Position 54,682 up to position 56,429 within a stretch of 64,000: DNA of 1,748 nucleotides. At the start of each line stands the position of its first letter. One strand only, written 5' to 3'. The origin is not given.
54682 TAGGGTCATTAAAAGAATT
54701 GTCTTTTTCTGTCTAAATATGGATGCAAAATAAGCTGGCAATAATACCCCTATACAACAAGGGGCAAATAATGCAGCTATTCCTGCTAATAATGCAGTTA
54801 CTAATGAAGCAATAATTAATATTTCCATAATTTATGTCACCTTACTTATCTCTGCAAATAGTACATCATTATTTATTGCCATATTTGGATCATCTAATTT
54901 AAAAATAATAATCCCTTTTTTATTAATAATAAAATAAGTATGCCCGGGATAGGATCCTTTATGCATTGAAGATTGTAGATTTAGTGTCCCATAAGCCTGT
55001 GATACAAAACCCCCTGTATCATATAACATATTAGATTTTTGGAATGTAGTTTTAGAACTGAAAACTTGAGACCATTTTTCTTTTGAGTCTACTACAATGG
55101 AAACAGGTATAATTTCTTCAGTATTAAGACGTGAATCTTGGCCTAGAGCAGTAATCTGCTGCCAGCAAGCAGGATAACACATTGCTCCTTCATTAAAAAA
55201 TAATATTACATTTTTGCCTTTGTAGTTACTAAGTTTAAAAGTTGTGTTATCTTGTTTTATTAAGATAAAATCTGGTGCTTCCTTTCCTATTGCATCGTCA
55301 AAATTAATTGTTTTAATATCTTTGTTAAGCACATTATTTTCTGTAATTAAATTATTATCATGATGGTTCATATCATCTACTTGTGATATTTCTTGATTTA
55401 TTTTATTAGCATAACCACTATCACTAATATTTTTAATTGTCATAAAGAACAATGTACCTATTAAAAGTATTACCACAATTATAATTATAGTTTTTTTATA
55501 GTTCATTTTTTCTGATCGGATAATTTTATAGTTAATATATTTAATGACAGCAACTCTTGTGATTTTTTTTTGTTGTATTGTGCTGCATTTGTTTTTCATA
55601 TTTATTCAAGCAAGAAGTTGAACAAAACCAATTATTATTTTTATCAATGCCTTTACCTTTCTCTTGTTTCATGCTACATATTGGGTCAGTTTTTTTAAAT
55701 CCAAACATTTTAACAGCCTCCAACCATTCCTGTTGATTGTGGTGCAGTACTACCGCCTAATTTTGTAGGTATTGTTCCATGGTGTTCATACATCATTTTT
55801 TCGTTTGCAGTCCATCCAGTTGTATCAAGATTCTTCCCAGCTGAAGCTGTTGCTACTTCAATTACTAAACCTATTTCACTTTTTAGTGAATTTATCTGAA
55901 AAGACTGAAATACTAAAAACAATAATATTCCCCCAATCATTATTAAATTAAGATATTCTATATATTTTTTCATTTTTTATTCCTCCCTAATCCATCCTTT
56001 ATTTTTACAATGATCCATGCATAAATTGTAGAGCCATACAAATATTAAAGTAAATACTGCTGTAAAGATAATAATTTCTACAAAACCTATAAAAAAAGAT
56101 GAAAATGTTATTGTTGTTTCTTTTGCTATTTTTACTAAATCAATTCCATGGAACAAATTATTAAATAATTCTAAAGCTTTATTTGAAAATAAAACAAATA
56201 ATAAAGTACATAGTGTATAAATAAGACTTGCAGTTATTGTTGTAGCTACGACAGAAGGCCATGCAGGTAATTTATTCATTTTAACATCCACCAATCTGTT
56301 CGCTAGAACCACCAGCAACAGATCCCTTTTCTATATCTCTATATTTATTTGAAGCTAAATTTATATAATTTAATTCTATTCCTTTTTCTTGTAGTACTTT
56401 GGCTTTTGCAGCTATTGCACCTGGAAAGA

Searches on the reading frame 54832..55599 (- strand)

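Call 71: search_protein_families(library=pfam, proteins=[window:54832-55599:-], max_evalue=0.0001)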
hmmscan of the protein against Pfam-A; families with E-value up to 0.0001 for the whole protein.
window:54832-55599:- (255 aa): 2 families
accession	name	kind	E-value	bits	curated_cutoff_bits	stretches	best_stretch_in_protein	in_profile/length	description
PF00578.27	AhpC-TSA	-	1.7e-15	57.5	26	1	104-232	1-122/124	AhpC/TSA family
PF08534.16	Redoxin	-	2.4e-12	47.3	26.6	1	105-233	3-130/148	Redoxin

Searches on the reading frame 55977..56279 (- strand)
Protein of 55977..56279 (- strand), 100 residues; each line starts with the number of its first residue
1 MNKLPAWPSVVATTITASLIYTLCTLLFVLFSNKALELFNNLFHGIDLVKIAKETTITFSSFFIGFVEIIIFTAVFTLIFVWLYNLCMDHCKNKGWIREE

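Call 71: search_protein_families(library=pfam, proteins=[window:55977-56279:-], max_evalue=0.0001)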
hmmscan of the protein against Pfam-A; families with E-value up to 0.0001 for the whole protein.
window:55977-56279:- (100 aa): 1 family
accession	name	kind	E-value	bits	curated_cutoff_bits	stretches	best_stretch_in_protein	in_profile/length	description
PF18926.5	DUF5676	-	5.9e-15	56.4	27.6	1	11-86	7-81/82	2TM family of unknown function (DUF5676)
